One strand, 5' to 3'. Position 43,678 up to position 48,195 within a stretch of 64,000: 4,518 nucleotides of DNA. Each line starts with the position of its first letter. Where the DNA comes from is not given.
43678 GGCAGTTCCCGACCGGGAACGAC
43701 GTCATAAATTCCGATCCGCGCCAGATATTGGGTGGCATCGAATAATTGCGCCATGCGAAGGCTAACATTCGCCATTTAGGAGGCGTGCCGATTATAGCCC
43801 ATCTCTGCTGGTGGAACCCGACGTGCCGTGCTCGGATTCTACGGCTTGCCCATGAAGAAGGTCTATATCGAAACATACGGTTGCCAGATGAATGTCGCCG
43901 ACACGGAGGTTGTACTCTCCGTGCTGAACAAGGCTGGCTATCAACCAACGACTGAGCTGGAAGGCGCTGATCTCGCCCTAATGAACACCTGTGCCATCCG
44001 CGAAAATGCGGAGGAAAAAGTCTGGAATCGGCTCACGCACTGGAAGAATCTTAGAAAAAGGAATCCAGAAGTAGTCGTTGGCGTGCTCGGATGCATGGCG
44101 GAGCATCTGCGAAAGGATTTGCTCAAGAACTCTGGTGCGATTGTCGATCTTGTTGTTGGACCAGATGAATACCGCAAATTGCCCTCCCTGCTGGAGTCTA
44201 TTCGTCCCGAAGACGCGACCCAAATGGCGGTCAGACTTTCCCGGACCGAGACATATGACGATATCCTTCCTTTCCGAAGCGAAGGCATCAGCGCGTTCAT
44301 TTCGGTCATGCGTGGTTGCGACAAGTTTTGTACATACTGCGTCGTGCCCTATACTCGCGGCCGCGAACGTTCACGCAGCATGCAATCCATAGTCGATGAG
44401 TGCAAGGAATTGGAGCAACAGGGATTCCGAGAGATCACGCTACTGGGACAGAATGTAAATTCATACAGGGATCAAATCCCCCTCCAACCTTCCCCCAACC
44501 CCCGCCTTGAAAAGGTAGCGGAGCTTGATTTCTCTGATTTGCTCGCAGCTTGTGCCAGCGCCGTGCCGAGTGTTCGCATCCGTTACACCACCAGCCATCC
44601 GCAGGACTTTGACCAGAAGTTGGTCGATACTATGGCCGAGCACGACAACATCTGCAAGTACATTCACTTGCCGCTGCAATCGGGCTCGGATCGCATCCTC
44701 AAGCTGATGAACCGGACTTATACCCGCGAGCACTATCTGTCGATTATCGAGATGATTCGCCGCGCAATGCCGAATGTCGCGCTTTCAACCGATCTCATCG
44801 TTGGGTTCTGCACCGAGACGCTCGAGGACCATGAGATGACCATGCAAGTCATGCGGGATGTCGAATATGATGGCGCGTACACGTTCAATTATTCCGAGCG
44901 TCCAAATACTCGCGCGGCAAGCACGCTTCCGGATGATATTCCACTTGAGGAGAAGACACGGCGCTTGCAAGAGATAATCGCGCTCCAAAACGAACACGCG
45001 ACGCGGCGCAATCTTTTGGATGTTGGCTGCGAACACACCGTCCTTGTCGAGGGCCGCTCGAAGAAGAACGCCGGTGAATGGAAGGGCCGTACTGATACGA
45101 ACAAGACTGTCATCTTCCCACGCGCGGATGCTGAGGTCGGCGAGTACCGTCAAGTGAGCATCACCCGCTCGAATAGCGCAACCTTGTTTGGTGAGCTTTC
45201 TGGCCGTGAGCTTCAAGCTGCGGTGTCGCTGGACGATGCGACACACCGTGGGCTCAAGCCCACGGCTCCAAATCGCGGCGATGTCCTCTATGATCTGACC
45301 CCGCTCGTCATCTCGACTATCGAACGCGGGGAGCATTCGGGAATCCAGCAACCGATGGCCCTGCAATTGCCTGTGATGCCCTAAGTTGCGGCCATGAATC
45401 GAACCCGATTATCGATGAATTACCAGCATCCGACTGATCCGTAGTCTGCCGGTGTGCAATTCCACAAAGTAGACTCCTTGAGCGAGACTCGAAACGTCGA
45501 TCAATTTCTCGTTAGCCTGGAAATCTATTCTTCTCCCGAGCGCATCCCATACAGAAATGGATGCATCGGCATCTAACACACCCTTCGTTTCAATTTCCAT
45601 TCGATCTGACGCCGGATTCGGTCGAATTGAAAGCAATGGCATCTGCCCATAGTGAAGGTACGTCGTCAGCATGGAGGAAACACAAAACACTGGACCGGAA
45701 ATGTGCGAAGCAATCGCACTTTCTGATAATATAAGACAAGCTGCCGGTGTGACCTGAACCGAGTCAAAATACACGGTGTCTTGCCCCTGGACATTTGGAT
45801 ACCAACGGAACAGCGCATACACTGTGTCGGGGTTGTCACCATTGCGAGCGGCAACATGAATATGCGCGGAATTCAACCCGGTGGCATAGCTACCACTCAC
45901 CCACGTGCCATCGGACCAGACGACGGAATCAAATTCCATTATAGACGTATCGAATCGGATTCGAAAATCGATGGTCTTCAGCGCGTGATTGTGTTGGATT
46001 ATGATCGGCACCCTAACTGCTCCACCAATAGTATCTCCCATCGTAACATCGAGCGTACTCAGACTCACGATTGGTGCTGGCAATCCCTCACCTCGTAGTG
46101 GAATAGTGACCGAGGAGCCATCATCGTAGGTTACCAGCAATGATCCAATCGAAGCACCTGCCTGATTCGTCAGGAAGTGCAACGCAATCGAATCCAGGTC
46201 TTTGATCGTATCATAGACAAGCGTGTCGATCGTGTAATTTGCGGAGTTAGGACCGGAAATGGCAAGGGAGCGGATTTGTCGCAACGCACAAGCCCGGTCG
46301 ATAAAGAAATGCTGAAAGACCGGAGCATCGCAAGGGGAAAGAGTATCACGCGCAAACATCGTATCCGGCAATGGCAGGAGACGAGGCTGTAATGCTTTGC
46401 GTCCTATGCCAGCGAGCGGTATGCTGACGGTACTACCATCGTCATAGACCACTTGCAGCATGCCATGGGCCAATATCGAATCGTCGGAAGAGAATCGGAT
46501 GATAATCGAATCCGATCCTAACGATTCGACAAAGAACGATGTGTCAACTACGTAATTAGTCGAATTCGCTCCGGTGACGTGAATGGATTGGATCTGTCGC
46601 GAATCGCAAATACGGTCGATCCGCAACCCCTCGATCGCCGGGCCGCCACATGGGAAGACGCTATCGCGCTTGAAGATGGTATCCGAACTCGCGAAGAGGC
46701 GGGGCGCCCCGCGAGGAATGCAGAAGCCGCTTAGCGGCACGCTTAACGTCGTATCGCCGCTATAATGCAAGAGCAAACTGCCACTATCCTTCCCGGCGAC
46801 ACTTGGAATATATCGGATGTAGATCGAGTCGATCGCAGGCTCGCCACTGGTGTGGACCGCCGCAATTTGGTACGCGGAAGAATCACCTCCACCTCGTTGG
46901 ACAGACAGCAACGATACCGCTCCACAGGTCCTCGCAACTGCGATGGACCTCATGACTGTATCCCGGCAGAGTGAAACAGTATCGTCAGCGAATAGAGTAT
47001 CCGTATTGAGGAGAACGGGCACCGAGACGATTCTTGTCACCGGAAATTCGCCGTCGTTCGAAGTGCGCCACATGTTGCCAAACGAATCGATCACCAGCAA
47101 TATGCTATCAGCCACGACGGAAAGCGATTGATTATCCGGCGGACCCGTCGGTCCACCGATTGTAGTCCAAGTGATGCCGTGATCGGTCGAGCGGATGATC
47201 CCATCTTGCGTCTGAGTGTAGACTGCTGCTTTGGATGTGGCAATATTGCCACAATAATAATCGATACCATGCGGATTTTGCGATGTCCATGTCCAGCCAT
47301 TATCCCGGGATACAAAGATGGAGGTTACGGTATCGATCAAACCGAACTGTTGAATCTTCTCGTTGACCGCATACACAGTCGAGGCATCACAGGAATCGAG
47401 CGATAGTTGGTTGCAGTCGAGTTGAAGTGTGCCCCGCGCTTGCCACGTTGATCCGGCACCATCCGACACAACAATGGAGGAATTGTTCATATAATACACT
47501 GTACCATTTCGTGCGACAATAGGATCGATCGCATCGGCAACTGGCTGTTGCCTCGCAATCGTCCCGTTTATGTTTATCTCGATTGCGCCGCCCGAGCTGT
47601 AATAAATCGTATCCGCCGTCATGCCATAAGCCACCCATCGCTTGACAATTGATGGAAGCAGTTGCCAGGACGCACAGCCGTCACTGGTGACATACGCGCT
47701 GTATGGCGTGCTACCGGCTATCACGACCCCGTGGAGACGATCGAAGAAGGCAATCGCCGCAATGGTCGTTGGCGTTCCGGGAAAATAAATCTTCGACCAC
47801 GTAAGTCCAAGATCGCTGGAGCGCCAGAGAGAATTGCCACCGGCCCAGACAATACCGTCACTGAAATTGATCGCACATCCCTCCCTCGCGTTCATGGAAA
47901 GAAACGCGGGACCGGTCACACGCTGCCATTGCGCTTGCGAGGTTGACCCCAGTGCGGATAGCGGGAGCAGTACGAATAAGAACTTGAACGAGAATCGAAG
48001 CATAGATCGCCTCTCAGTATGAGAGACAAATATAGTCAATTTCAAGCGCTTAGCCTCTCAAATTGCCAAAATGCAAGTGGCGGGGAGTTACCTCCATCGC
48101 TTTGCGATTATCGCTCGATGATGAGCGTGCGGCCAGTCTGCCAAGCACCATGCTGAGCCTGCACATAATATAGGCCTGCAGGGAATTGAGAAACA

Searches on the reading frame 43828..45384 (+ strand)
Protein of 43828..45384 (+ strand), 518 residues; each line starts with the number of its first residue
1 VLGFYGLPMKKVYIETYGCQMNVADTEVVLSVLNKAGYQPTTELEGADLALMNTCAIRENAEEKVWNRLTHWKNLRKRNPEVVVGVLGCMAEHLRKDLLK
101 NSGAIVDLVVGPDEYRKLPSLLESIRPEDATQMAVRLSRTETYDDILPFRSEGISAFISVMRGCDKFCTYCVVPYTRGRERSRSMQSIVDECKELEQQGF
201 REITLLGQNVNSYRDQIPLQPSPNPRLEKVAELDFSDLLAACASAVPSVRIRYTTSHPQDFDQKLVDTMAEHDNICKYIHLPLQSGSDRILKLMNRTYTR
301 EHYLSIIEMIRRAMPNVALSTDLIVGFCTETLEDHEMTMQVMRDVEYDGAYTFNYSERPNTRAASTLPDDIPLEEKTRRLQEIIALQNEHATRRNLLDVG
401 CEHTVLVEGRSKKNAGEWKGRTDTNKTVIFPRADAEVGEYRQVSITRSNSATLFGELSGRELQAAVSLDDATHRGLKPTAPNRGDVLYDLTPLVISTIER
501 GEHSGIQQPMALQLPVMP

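Call 28: search_protein_families(library=pfam, proteins=[window:43828-45384:+], max_evalue=0.001)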
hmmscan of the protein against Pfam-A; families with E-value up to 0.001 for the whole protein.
window:43828-45384:+ (518 aa): 3 families
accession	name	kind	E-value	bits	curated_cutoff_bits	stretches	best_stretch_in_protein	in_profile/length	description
PF00919.26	UPF0004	-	7.2e-30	103.3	27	1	11-111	1-98/98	Uncharacterized protein family UPF0004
PF04055.27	Radical_SAM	-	2.4e-27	96.6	29.5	1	158-340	1-164/166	Radical SAM superfamily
PF01938.26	TRAM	-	2.9e-11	43.5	21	1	399-457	4-60/61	TRAM domain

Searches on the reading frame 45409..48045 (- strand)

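Call 28: search_protein_families(library=pfam, proteins=[window:45409-48045:-], max_evalue=0.001)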
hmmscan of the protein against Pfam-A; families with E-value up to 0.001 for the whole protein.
window:45409-48045:- (878 aa): 2 families
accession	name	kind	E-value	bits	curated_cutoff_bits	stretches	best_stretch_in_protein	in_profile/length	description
PF18962.6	Por_Secre_tail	-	4.2e-10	40.2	27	1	809-875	3-74/75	Secretion system C-terminal sorting domain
PF15902.12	Sortilin-Vps10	-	3.7e-08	33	33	0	242-309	2-74/446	Sortilin, neurotensin receptor 3,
